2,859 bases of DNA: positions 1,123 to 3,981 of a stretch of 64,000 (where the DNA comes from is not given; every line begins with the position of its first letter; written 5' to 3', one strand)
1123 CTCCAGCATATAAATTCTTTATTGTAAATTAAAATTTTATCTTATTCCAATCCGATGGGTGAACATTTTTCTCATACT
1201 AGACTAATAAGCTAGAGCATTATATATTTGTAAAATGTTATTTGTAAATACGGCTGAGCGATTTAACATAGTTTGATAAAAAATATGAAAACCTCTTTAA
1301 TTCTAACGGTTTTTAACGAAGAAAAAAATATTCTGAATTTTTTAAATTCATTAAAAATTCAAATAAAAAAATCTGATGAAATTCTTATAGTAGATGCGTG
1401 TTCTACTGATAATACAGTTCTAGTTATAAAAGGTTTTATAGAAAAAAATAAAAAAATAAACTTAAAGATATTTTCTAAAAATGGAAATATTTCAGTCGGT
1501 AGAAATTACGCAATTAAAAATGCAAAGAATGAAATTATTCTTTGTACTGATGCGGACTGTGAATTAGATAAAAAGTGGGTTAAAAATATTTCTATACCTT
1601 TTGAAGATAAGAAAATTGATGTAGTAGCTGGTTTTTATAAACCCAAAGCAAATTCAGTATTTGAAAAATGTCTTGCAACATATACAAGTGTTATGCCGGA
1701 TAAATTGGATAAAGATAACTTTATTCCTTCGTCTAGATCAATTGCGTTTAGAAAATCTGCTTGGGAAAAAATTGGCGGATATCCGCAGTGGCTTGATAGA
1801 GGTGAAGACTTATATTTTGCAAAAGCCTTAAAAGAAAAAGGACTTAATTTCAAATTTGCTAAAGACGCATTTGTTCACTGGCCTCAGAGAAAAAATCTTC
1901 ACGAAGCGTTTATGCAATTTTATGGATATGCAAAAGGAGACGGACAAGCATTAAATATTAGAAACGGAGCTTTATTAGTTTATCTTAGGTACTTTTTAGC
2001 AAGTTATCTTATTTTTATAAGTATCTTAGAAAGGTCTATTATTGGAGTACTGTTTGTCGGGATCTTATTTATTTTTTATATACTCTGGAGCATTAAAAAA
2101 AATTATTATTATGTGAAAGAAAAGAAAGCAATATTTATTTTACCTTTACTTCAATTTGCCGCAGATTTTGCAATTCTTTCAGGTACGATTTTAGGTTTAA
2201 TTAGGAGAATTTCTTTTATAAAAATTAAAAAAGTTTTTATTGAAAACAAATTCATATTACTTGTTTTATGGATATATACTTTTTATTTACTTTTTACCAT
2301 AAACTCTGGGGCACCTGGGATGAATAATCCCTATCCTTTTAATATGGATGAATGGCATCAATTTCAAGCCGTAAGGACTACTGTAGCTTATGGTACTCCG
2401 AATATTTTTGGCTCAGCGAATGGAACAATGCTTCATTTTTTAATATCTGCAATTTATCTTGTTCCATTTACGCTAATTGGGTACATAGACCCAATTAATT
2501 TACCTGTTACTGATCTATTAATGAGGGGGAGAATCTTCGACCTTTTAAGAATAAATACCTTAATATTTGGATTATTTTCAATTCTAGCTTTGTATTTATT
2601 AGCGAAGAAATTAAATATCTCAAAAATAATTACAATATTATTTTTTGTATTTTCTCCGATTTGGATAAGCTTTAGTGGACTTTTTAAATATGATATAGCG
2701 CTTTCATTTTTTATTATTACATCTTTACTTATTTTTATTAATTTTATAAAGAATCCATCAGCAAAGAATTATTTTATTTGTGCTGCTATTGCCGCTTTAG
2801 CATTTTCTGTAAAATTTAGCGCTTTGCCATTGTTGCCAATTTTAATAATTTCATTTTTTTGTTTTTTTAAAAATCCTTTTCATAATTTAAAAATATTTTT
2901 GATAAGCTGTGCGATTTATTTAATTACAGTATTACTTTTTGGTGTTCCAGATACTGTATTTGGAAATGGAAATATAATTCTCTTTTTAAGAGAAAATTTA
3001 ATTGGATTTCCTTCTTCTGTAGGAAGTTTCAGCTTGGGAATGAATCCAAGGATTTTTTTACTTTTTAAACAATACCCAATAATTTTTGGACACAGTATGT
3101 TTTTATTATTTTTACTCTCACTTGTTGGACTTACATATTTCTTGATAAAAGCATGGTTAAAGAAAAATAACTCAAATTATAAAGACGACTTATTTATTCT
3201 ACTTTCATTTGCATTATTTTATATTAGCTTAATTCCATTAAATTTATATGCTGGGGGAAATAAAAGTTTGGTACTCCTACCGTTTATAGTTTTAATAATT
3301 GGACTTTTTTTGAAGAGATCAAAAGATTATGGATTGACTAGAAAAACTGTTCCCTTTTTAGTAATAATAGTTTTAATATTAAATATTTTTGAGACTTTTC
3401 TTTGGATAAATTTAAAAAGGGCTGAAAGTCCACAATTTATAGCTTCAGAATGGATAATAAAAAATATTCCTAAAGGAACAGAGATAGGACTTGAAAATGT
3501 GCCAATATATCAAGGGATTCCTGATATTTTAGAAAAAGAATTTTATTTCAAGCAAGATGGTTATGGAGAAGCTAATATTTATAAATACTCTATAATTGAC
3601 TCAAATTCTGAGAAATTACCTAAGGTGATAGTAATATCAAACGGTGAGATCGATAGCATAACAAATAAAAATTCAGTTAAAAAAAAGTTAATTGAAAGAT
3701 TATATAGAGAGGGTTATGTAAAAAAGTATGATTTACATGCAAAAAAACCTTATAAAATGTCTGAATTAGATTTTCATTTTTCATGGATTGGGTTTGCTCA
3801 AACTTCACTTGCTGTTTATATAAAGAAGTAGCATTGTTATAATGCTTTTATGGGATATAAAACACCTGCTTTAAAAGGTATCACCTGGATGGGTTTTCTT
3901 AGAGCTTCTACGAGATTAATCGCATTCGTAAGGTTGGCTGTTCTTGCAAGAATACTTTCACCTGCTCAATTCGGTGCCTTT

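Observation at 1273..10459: Two GT-A (GT2) / GT-C fusion proteins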

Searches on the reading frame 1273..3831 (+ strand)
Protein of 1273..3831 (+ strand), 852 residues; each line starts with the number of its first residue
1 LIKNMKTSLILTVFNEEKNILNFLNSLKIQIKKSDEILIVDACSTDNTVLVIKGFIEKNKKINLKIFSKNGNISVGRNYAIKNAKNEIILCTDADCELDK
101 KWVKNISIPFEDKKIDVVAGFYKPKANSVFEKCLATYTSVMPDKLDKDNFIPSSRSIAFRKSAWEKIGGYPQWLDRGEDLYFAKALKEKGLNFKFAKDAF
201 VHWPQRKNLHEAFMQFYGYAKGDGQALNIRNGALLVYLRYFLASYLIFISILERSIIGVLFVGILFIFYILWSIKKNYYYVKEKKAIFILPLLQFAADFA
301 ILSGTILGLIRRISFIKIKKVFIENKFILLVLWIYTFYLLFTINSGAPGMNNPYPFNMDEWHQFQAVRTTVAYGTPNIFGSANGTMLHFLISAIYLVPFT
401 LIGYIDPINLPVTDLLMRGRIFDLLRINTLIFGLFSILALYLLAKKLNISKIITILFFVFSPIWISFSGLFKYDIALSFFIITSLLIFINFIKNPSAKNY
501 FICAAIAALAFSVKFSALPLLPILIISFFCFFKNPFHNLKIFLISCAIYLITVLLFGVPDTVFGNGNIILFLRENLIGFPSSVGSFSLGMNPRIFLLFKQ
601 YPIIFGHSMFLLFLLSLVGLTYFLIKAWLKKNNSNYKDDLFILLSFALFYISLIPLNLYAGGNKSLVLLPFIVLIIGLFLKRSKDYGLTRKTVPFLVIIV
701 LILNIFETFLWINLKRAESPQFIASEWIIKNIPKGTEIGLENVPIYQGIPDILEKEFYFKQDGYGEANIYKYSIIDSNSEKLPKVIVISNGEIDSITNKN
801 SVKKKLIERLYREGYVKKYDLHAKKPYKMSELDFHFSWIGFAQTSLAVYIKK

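Call 4: search_protein_families(library=pfam, proteins=[window:1273-3831:+], max_evalue=0.01)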
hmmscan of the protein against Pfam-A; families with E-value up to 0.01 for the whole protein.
window:1273-3831:+ (852 aa): 6 families
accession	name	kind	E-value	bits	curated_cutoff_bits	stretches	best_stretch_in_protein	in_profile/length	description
PF00535.33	Glycos_transf_2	-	3.6e-24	86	23.3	1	8-163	1-163/168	Glycosyl transferase family 2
PF13231.12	PMT_2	-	4.7e-07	30.6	26.1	1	425-553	24-154/160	Dolichyl-phosphate-mannose-protein mannosyltransferase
PF10111.15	Glyco_tranf_2_2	-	2.2e-06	27.8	27.3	1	8-98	1-94/276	Glycosyltransferase like family 2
PF13632.12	Glyco_trans_2_3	-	5.1e-06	26.9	27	1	88-269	1-193/198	Glycosyl transferase family group 2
PF13506.12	Glyco_transf_21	-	2.9e-05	24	21.7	1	81-207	26-157/174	Glycosyl transferase family 21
PF13641.12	Glyco_tranf_2_3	-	8.4e-05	23.1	27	1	7-209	3-217/230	Glycosyltransferase like family 2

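Call 5: search_protein_families(library=ncbifam, proteins=[window:1273-3831:+], max_evalue=0.01)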
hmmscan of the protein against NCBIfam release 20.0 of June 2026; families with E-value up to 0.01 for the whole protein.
window:1273-3831:+ (852 aa): 19 families
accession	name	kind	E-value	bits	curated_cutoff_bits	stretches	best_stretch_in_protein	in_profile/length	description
NF041875.1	EPS_EpsD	equivalog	1.4e-14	54.3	370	1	8-221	2-225/325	exopolysaccharide biosynthesis glycosyltransferase EpsD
TIGR04283.1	glyco_like_mftF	equivalog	6.4e-14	52.1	182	1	8-196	2-178/221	TIGR04283 family arsenosugar biosynthesis glycosyltransferase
NF007482.0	PRK10073.1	equivalog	9e-14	51.2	423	1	4-145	5-141/334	glycosyltransferase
TIGR03965.1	mycofact_glyco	equivalog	1.6e-13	50.3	280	1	7-224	76-301/467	mycofactocin biosynthesis glycosyltransferase MftF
NF047683.1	TeichurnBiosyTuaG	equivalog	2.9e-11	43.5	400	1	6-104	7-106/252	teichuronic acid biosynthesis protein TuaG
TIGR03937.1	PgaC_IcaA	equivalog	4.2e-11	42.4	422.3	1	6-292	46-334/407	poly-beta-1,6-N-acetyl-D-glucosamine synthase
NF038302.1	EPS_HpsE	equivalog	1.3e-10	40.8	300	1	8-115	4-115/307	hormogonium polysaccharide biosynthesis glycosyltransferase HpsE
NF047588.1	GlcsyltransPgfSStrep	equivalog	9.9e-08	31.5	500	1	5-135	1-134/308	glycosyltransferase PgfS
NF038299.1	EPS_HpsN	equivalog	2.3e-07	30.1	425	1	7-120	3-117/317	hormogonium polysaccharide biosynthesis glycosyltransferase HpsN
NF045692.1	OglycostaseCruG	equivalog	1.4e-06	27.5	600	1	6-118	42-160/386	2'-O-glycosyltransferase CruG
TIGR03472.1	HpnI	equivalog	1.4e-06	27.4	310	1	24-199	60-248/373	bacteriohopanetetrol glucosamine biosynthesis glycosyltransferase HpnI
TIGR04195.1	S_glycosyl_SunS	equivalog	7.1e-06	25.1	350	1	12-96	64-142/421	SunS family peptide S-glycosyltransferase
TIGR03663.1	TIGR03663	subfamily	2.1e-05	23.7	126.25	1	425-529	73-179/435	flippase activity-associated protein Agl23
NF053739.1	GlytfEpsEBac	equivalog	2.9e-05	23.2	450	1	6-170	2-167/265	glycosyltransferase EpsE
NF050050.1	ProtGlycPglI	equivalog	5.1e-05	22.8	500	1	6-103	3-101/306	GalNAc(5)-diNAcBac-PP-undecaprenol beta-1,3-glucosyltransferase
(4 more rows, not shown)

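Call 6: search_solved_structures(query=window:1273-3831:+, max_evalue=1, show_alignments=2)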
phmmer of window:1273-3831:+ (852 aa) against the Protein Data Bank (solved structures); distinct sequences matched with E-value up to 1: 15.
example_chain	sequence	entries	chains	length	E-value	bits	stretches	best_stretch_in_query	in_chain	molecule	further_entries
5tze_C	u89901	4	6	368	6.2e-11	44.6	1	5-118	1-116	Glycosyl transferase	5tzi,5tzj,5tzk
5tz8_A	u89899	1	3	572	1.3e-10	43.5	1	5-118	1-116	Glycosyl transferase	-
5hea_A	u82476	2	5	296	5.7e-05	24.9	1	7-116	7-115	Putative glycosyltransferase (GalT1)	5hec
6h1j_A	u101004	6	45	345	0.00013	23.7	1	6-166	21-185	Probable ss-1,3-N-acetylglucosaminyltransferase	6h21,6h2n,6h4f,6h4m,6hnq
8vh7_A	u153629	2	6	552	0.00028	22.6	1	5-98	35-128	Heparosan synthase B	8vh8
8viw_A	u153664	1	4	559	0.00029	22.5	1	5-98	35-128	Heparosan synthase B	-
6yv7_B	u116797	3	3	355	0.00045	21.9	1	8-175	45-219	Glycosyl transferase, family 2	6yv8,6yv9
6yv7_A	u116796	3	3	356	0.00045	21.9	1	8-175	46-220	Glycosyl transferase, family 2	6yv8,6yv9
22ao_A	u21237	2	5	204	0.0006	21.5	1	9-114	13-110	GmaR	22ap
8bz4_A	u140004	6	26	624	0.0024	19.5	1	3-120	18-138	Glycosyltransferase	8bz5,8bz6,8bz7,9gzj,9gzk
8bz8_A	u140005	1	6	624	0.0024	19.5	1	3-120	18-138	Glycosyltransferase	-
3bcv_A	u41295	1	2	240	0.11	13.9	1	6-100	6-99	Putative glycosyltransferase protein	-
9omm_A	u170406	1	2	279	0.59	11.6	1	8-94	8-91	Glycosyltransferase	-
9omh_A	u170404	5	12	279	0.59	11.6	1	8-94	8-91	Glycosyltransferase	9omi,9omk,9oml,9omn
9omj_A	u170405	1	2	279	0.65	11.4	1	8-94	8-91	Glycosyltransferase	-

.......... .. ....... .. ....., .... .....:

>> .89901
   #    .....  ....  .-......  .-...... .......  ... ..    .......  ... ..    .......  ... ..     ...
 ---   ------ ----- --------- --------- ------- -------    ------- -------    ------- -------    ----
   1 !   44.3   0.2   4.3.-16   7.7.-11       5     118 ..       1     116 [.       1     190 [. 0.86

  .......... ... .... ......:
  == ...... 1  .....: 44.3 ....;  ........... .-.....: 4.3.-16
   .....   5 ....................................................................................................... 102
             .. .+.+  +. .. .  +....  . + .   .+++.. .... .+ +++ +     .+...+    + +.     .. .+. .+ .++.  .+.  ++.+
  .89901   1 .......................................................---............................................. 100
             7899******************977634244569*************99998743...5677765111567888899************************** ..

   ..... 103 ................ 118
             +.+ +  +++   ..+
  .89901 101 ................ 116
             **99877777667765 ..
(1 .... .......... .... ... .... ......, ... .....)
